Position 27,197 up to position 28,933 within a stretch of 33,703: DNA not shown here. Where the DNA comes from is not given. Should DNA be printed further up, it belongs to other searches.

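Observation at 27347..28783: KaiC-type ATPase fused to a divergent class III nucleotidyl cyclase: candidate uncharacterised second-messenger module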

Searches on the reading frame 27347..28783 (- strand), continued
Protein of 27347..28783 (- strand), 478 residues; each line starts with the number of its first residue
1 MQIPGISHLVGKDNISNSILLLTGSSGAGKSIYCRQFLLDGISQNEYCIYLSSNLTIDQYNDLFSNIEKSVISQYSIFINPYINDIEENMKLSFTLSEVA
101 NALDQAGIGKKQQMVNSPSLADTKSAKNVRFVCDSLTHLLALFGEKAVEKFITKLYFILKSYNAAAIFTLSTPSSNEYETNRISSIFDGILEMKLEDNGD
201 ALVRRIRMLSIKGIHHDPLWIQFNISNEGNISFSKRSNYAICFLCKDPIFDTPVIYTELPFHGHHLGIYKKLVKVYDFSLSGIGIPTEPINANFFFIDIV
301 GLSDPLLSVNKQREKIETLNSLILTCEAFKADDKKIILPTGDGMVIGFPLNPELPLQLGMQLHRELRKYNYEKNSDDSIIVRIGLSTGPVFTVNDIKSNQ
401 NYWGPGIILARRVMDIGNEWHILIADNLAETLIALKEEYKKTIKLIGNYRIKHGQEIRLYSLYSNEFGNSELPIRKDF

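Call 6: find_homologous_proteins(query=window:27347-28783:-, max_evalue=0.001)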
Query window:27347-28783:- (478 aa): 1568 proteins with E <= 0.001 among 8000 candidates; the best 120 are listed.
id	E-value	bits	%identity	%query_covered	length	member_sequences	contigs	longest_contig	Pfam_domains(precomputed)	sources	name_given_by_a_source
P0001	0.0e+0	1059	99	100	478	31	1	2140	PF06745.20,PF00211.26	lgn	-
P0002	3.1e-288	974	90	100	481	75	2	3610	PF06745.20,PF00211.26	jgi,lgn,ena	jgi:KaiC/GvpD/RAD55 family RecA-like ATPase/class 3 adenylate cyclase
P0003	1.9e-276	935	85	100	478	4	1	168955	PF06745.20,PF00211.26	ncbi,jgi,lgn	jgi:KaiC/GvpD/RAD55 family RecA-like ATPase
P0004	3.4e-276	934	85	100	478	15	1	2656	PF06745.20,PF00211.26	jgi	jgi:KaiC/GvpD/RAD55 family RecA-like ATPase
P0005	1.0e-274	929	84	100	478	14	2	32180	PF06745.20,PF00211.26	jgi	jgi:KaiC/GvpD/RAD55 family RecA-like ATPase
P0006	5.3e-274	927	85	100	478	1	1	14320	PF06745.20,PF00211.26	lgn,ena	-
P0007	4.7e-193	660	77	81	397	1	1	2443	PF06745.20,PF00211.26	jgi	-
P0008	1.3e-186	639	59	100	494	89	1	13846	PF06745.20,PF00211.26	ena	-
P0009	1.3e-172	593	57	100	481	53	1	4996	PF06745.20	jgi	-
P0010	1.6e-171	589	57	100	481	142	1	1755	PF06745.20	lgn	-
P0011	5.0e-170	584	57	100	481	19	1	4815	PF06745.20,PF01637.25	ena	-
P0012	2.5e-167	575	56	100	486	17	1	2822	PF06745.20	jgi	-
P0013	5.2e-167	574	56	100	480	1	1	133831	PF06745.20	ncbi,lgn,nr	ncbi:MAG TPA: ATPase domain-containing protein [Candidatus Nitrosopolaris sp.]|nr:ATPase domain-cont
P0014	1.4e-165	570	55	100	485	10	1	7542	PF06745.20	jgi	jgi:KaiC/GvpD/RAD55 family RecA-like ATPase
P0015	3.2e-161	555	56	99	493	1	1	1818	PF06745.20,PF23365.2,PF00211.26,PF01637.25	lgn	-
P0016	1.2e-157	543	50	99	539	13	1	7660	PF06745.20,PF24336.2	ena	-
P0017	3.1e-155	536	55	99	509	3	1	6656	PF06745.20,PF00211.26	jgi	jgi:KaiC/GvpD/RAD55 family RecA-like ATPase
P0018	3.8e-155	535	51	99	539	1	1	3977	PF06745.20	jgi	jgi:KaiC/GvpD/RAD55 family RecA-like ATPase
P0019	5.3e-155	535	59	73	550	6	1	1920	PF06745.20,PF23365.2,PF00211.26,PF24336.2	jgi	jgi:KaiC/GvpD/RAD55 family RecA-like ATPase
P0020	5.8e-155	535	50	99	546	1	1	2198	PF06745.20,PF00211.26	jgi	-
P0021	6.9e-155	534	52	99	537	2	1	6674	PF06745.20,PF23365.2,PF24336.2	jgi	jgi:KaiC/GvpD/RAD55 family RecA-like ATPase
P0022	1.1e-154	534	51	99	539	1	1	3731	PF06745.20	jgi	jgi:KaiC/GvpD/RAD55 family RecA-like ATPase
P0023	2.3e-154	533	59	73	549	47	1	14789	PF06745.20,PF23365.2,PF24336.2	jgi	jgi:KaiC/GvpD/RAD55 family RecA-like ATPase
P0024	2.5e-154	533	51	99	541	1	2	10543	PF06745.20,PF24336.2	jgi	jgi:KaiC/GvpD/RAD55 family RecA-like ATPase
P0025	2.8e-154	532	51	99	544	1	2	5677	PF06745.20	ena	-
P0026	3.7e-154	532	54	99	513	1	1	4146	PF06745.20,PF00211.26,PF01637.25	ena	-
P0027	3.7e-154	532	50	99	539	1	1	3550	PF06745.20,PF24336.2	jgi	jgi:KaiC/GvpD/RAD55 family RecA-like ATPase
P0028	4.1e-154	532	51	99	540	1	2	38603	PF06745.20,PF24336.2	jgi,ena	jgi:KaiC/GvpD/RAD55 family RecA-like ATPase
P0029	5.2e-154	532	59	73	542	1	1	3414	PF06745.20,PF24336.2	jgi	jgi:KaiC/GvpD/RAD55 family RecA-like ATPase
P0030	5.6e-154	531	51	99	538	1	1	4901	PF06745.20,PF24336.2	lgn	-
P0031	7.1e-154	531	55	99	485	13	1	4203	PF06745.20,PF23365.2,PF00211.26,PF24336.2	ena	-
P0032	8.1e-154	531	50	99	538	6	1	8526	PF06745.20,PF24336.2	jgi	jgi:KaiC/GvpD/RAD55 family RecA-like ATPase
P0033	9.7e-154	531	53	99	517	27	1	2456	PF06745.20,PF00211.26,PF24336.2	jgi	jgi:KaiC/GvpD/RAD55 family RecA-like ATPase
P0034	1.1e-153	531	51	99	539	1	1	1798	PF06745.20,PF24336.2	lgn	-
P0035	1.4e-153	530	54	99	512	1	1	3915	PF06745.20,PF00211.26,PF01637.25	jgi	jgi:KaiC/GvpD/RAD55 family RecA-like ATPase/class 3 adenylate cyclase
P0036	1.4e-153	530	50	99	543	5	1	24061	PF06745.20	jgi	jgi:KaiC/GvpD/RAD55 family RecA-like ATPase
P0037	1.5e-153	530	54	99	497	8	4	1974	PF06745.20,PF00211.26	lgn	-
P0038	1.7e-153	530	54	99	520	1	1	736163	PF06745.20,PF00211.26,PF01637.25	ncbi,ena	-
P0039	1.7e-153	530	53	99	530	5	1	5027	PF06745.20,PF00211.26,PF01637.25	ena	-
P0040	1.8e-153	530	54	99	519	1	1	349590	PF06745.20,PF00211.26,PF01637.25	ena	-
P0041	1.8e-153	530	50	100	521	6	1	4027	PF06745.20,PF23365.2,PF24336.2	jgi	-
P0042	2.3e-153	529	53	99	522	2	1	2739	PF06745.20,PF00211.26,PF01637.25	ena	-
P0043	2.4e-153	529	53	99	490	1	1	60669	PF06745.20,PF23365.2,PF05625.18,PF24336.2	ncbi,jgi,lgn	jgi:KaiC/GvpD/RAD55 family RecA-like ATPase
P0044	3.1e-153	529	50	99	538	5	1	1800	PF06745.20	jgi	jgi:KaiC/GvpD/RAD55 family RecA-like ATPase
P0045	3.6e-153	529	54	99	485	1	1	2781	PF06745.20,PF23365.2,PF00211.26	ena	-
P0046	4.5e-153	528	54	99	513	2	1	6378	PF06745.20,PF00211.26,PF01637.25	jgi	jgi:KaiC/GvpD/RAD55 family RecA-like ATPase/class 3 adenylate cyclase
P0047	5.0e-153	528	53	99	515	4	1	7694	PF06745.20,PF00211.26,PF01637.25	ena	-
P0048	5.5e-153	528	54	99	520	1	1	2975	PF06745.20,PF00211.26,PF01637.25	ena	-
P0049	5.9e-153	528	53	99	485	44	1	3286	PF06745.20,PF23365.2,PF00211.26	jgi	-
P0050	8.8e-153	527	54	99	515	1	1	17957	PF06745.20,PF00211.26,PF01637.25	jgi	jgi:KaiC/GvpD/RAD55 family RecA-like ATPase/class 3 adenylate cyclase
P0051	1.0e-152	527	54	99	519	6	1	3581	PF06745.20,PF00211.26,PF01637.25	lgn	-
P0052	1.4e-152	527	53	99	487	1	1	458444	PF06745.20,PF23365.2,PF00211.26,PF24336.2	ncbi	-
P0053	1.6e-152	527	54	99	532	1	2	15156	PF06745.20,PF00211.26,PF01637.25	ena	-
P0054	1.7e-152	527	54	99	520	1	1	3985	PF06745.20,PF00211.26,PF01637.25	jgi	jgi:KaiC/GvpD/RAD55 family RecA-like ATPase/class 3 adenylate cyclase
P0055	1.8e-152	526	53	99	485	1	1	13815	PF06745.20,PF23365.2,PF00211.26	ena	-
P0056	2.0e-152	526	51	100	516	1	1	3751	PF06745.20,PF23365.2,PF24336.2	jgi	jgi:KaiC/GvpD/RAD55 family RecA-like ATPase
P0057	2.1e-152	526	54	99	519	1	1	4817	PF06745.20,PF00211.26,PF01637.25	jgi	jgi:KaiC/GvpD/RAD55 family RecA-like ATPase/class 3 adenylate cyclase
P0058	2.4e-152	526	54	99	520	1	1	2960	PF06745.20,PF00211.26,PF01637.25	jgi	jgi:KaiC/GvpD/RAD55 family RecA-like ATPase/class 3 adenylate cyclase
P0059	2.4e-152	526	54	99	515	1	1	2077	PF06745.20,PF00211.26,PF01637.25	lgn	-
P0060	2.6e-152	526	54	99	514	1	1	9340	PF06745.20,PF00211.26,PF01637.25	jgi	jgi:KaiC/GvpD/RAD55 family RecA-like ATPase/class 3 adenylate cyclase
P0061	2.6e-152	526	52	100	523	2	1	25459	PF06745.20,PF23365.2,PF05625.18,PF24336.2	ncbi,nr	ncbi:MAG TPA: ATPase domain-containing protein [Candidatus Nitrosopolaris sp.]|nr:ATPase domain-cont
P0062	2.8e-152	526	54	99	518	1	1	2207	PF06745.20,PF00211.26,PF01637.25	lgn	-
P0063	3.2e-152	526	54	99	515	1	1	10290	PF06745.20,PF00211.26,PF01637.25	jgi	jgi:KaiC/GvpD/RAD55 family RecA-like ATPase/class 3 adenylate cyclase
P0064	3.2e-152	526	51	100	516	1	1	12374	PF06745.20,PF23365.2,PF24336.2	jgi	-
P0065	4.1e-152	525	54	99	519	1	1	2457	PF06745.20,PF00211.26,PF01637.25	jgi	jgi:KaiC/GvpD/RAD55 family RecA-like ATPase/class 3 adenylate cyclase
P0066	4.5e-152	525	51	100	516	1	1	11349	PF06745.20,PF23365.2,PF24336.2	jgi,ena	jgi:KaiC/GvpD/RAD55 family RecA-like ATPase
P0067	4.6e-152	525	54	99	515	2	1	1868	PF06745.20,PF00211.26,PF01637.25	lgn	-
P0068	4.7e-152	525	54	99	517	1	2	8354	PF06745.20,PF00211.26,PF01637.25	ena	-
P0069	5.3e-152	525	53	99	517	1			PF06745.20,PF00211.26,PF01637.25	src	-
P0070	5.6e-152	525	54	99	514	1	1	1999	PF06745.20,PF00211.26,PF01637.25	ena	-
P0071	6.8e-152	525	54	99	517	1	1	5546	PF06745.20,PF00211.26,PF01637.25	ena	-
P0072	6.8e-152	525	51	99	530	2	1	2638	PF06745.20,PF24336.2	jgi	jgi:KaiC/GvpD/RAD55 family RecA-like ATPase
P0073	6.9e-152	525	53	99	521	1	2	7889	PF06745.20,PF00211.26,PF01637.25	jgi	jgi:KaiC/GvpD/RAD55 family RecA-like ATPase/class 3 adenylate cyclase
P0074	7.1e-152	524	51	100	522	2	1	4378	PF06745.20,PF23365.2,PF24336.2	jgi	jgi:KaiC/GvpD/RAD55 family RecA-like ATPase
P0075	7.3e-152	524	54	99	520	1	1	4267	PF06745.20,PF00211.26,PF01637.25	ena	-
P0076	9.5e-152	524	53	99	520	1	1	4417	PF06745.20,PF00211.26,PF01637.25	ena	-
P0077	1.2e-151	524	53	99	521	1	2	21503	PF06745.20,PF00211.26,PF01637.25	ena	-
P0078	1.3e-151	524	53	99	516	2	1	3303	PF06745.20,PF00211.26,PF01637.25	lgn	-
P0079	1.8e-151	523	54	99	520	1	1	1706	PF06745.20,PF00211.26,PF01637.25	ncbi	-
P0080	2.3e-151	523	54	99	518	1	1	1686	PF06745.20,PF00211.26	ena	-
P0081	2.5e-151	523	49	99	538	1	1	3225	PF06745.20,PF24336.2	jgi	jgi:KaiC/GvpD/RAD55 family RecA-like ATPase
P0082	3.0e-151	522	53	99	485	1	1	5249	PF06745.20,PF23365.2,PF00211.26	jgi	-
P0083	3.1e-151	522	53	99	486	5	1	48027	PF06745.20,PF23365.2,PF00211.26,PF24336.2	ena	-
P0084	3.6e-151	522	54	99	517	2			PF06745.20,PF00211.26,PF01637.25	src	-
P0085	3.8e-151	522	54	99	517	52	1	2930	PF06745.20,PF00211.26,PF01637.25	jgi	jgi:KaiC/GvpD/RAD55 family RecA-like ATPase/class 3 adenylate cyclase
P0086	4.2e-151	522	53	99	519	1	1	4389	PF06745.20,PF00211.26,PF01637.25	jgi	jgi:KaiC/GvpD/RAD55 family RecA-like ATPase/class 3 adenylate cyclase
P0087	4.4e-151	522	54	99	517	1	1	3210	PF06745.20,PF00211.26,PF01637.25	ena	-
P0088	4.4e-151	522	54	99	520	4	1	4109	PF06745.20,PF00211.26,PF01637.25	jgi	jgi:archaellum biogenesis ATPase FlaH/class 3 adenylate cyclase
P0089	4.6e-151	522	54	99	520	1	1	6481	PF06745.20,PF00211.26,PF01637.25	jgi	jgi:KaiC/GvpD/RAD55 family RecA-like ATPase/class 3 adenylate cyclase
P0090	8.2e-151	521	53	99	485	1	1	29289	PF06745.20,PF23365.2,PF00211.26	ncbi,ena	-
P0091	1.8e-150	520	54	99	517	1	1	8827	PF06745.20,PF00211.26,PF01637.25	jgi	jgi:archaellum biogenesis ATPase FlaH/class 3 adenylate cyclase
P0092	1.9e-150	520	53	99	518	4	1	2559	PF06745.20,PF00211.26,PF01637.25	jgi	jgi:KaiC/GvpD/RAD55 family RecA-like ATPase/class 3 adenylate cyclase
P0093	2.1e-150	520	51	100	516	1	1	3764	PF06745.20,PF23365.2,PF24336.2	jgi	jgi:KaiC/GvpD/RAD55 family RecA-like ATPase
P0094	2.3e-150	519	53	99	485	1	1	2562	PF06745.20,PF23365.2,PF00211.26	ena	-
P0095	3.4e-150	519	50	100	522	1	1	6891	PF06745.20,PF23365.2,PF05625.18,PF24336.2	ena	-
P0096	3.9e-150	519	49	99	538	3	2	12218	PF06745.20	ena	-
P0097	3.9e-150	519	52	99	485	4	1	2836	PF06745.20,PF23365.2,PF00211.26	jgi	jgi:KaiC/GvpD/RAD55 family RecA-like ATPase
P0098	5.2e-150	518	53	99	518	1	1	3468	PF06745.20,PF00211.26,PF01637.25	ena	-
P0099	5.4e-150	518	54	99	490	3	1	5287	PF06745.20,PF23365.2,PF24336.2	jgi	jgi:KaiC/GvpD/RAD55 family RecA-like ATPase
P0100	5.4e-150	518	52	99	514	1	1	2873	PF06745.20,PF23365.2,PF00211.26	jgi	jgi:KaiC/GvpD/RAD55 family RecA-like ATPase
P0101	7.3e-150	518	52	99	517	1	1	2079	PF06745.20,PF24336.2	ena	-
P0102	8.1e-150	518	53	99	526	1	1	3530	PF06745.20,PF00211.26,PF01637.25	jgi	jgi:KaiC/GvpD/RAD55 family RecA-like ATPase/class 3 adenylate cyclase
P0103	9.2e-150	518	53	99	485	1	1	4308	PF06745.20,PF23365.2,PF00211.26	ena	-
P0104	1.0e-149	517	51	100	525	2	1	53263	PF06745.20,PF23365.2,PF05625.18,PF24336.2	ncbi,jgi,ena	-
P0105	1.1e-149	517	53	99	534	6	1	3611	PF06745.20,PF00211.26,PF01637.25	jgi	jgi:KaiC/GvpD/RAD55 family RecA-like ATPase/class 3 adenylate cyclase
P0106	1.2e-149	517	53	99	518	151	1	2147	PF06745.20,PF00211.26,PF01637.25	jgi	jgi:KaiC/GvpD/RAD55 family RecA-like ATPase/class 3 adenylate cyclase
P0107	1.3e-149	517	51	100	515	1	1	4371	PF06745.20,PF23365.2,PF24336.2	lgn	-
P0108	1.4e-149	517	50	99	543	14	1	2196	PF06745.20,PF23365.2,PF24336.2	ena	-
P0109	2.3e-149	516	52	99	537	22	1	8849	PF06745.20,PF00211.26,PF01637.25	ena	-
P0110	3.0e-149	516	49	99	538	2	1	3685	PF06745.20,PF24336.2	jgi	jgi:KaiC/GvpD/RAD55 family RecA-like ATPase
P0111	3.3e-149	516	50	100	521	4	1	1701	PF06745.20,PF23365.2,PF24336.2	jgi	-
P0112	6.6e-149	515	50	99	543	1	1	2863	PF06745.20,PF24336.2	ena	-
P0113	6.7e-149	515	57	73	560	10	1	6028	PF06745.20,PF23365.2,PF05625.18,PF00211.26,PF24336.2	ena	-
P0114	8.2e-149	514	53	99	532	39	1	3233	PF06745.20,PF00211.26,PF01637.25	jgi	jgi:KaiC/GvpD/RAD55 family RecA-like ATPase/class 3 adenylate cyclase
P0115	9.1e-149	514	49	99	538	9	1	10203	PF06745.20,PF24336.2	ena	-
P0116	1.3e-148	514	49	99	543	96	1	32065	PF06745.20,PF23365.2,PF24336.2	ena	-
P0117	1.4e-148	514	54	99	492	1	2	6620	PF06745.20,PF00211.26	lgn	-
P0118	1.4e-148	514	52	99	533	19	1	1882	PF06745.20,PF00211.26,PF01637.25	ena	-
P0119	2.2e-148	513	50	100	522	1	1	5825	PF06745.20,PF23365.2,PF24336.2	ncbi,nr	ncbi:MAG: hypothetical protein M3P08_16660 [Thermoproteota archaeon]|nr:hypothetical protein [Thermo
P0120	2.4e-148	513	49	99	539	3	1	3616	PF06745.20,PF24336.2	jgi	jgi:KaiC/GvpD/RAD55 family RecA-like ATPase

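Call 17: find_related_loci(query=A2, collection=genome_contigs, flank=6000)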
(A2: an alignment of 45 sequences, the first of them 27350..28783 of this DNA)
Query A2 (478 aa) in genome_contigs; peptide patterns used: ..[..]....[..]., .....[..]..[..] (x = any residue, [..] = any of these).
336 stretches matched a pattern; 290 encode a relative of the query (tblastn E <= 1e-3); the best 80 are kept; 80 distinct loci.
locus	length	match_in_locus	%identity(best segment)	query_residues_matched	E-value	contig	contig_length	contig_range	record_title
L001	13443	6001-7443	91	1-478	0e+0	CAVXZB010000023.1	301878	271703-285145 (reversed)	MAG: uncultured Nitrososphaeraceae archaeon isolate MFD08669.bin.2.99 genome assembly, contig: contig_20705, whole genom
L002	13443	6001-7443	90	1-478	0e+0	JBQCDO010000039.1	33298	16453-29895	MAG: Nitrososphaeraceae archaeon isolate bin1032 k127_1832696, whole genome shotgun sequence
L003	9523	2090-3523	87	1-478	0e+0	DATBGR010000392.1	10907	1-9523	MAG TPA_asm: Nitrososphaeraceae archaeon isolate SMAG_U3842 k141_1843850, whole genome shotgun sequence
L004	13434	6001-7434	85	1-478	0e+0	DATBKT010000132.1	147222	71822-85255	MAG TPA_asm: Nitrososphaeraceae archaeon isolate SMAG_U3953 k141_114056, whole genome shotgun sequence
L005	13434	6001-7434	85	1-478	0e+0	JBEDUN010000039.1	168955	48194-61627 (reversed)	MAG: Nitrososphaeraceae archaeon isolate Bin.008.pasture_P3 k127_2508570, whole genome shotgun sequence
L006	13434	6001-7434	84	1-478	0e+0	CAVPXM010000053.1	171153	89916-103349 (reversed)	MAG: uncultured Nitrososphaerales archaeon isolate MFD10007.bin.1.217 genome assembly, contig: contig_46538, whole genom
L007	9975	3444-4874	58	1-478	1e-178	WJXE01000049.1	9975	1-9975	MAG: Nitrosopumilales archaeon isolate AHI_AL_Thaum02 scaffold_48, whole genome shotgun sequence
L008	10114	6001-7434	58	1-478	1e-177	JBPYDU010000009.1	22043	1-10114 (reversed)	MAG: Candidatus Nitrosopolaris sp. isolate Bin.022.fastaField_forest_FP2 k127_10799135, whole genome shotgun sequence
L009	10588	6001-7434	57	1-478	9e-178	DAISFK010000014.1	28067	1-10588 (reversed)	MAG TPA_asm: Nitrososphaeraceae archaeon isolate CTOTU41303 NODE_638_length_28067_cov_14.845923, whole genome shotgun se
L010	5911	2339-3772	57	1-478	3e-179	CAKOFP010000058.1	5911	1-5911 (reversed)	MAG: uncultured Nitrososphaeraceae bacterium isolate S100_Bin_4 genome assembly, contig: S100_Bin_4_000000000058, whole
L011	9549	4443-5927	54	1-475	4e-162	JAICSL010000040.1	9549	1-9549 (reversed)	MAG: Nitrososphaeraceae archaeon isolate GZL_HYHR_2_bin.52 k141_1618978_length_9549_cov_7.0000, whole genome shotgun seq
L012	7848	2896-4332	55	1-474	8e-162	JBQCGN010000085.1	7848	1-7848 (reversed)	MAG: Candidatus Nitrosocosmicus sp. isolate bin309 k127_281713, whole genome shotgun sequence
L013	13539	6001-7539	54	1-475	2e-160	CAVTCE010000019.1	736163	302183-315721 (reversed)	MAG: uncultured Nitrososphaeraceae archaeon isolate MFD02360.bin.2.160 genome assembly, contig: contig_33705, whole geno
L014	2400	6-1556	54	1-475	2e-171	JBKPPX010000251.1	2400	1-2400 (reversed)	MAG: Thermoproteota archaeon isolate GS_EKS_MAG_00091 GS_EKS_000000593394, whole genome shotgun sequence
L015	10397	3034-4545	53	1-475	8e-160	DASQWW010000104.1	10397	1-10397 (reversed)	MAG TPA_asm: Nitrososphaeraceae archaeon isolate SMAG_U11023 k141_197484, whole genome shotgun sequence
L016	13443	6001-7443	53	1-474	5e-160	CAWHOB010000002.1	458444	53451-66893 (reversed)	MAG: uncultured Nitrososphaeraceae archaeon isolate MFD09603.bin.1.404 genome assembly, contig: contig_29335, whole geno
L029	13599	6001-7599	47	1-473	5e-151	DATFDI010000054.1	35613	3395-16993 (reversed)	MAG TPA_asm: Nitrososphaeraceae archaeon isolate SMAG_U8576 k141_1943555, whole genome shotgun sequence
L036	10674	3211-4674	49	1-476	5e-142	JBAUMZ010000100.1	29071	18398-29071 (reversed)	MAG: Nitrososphaeraceae archaeon isolate MFD04996_ilm_asm_bin25 k127_13279, whole genome shotgun sequence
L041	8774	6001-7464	47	1-475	2e-140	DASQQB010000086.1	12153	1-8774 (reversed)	MAG TPA_asm: Nitrososphaeraceae archaeon isolate SMAG_U10845 k141_218356, whole genome shotgun sequence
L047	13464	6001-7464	46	1-476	1e-137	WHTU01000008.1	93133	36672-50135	MAG: Nitrososphaeraceae archaeon isolate Dino_bin45 NODE_8_length_93133_cov_55.373536, whole genome shotgun sequence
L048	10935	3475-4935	45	1-476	1e-137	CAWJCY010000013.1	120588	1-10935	MAG: uncultured Nitrososphaerales archaeon isolate MFD09267.bin.3.622 genome assembly, contig: contig_94745, whole genom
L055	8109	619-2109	44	1-475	2e-128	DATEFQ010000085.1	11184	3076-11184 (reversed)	MAG TPA_asm: Nitrososphaeraceae archaeon isolate SMAG_U8763 k141_2318830, whole genome shotgun sequence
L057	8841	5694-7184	43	1-475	2e-127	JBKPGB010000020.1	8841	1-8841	MAG: Thermoproteota archaeon isolate HAY_GM_MAG_00006 HAY_GM_000000302770, whole genome shotgun sequence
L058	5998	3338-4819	44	3-475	3e-127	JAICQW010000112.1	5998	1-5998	MAG: Nitrososphaeraceae archaeon isolate TY_HYHR_2_bin.13 k141_5554666_length_5998_cov_9.2496, whole genome shotgun sequ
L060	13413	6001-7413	46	2-475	7e-125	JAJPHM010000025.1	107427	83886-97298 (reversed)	MAG: Nitrososphaeraceae archaeon isolate Centralia_MAG_167 k107_27169447, whole genome shotgun sequence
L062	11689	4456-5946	43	1-475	2e-124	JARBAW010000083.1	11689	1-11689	MAG: Nitrososphaerales archaeon isolate plot3_rep3_bin8 k141_485714, whole genome shotgun sequence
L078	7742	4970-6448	43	1-475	3e-119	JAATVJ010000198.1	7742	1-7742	Nitrososphaerales archaeon TH1177 k141_23956608, whole genome shotgun sequence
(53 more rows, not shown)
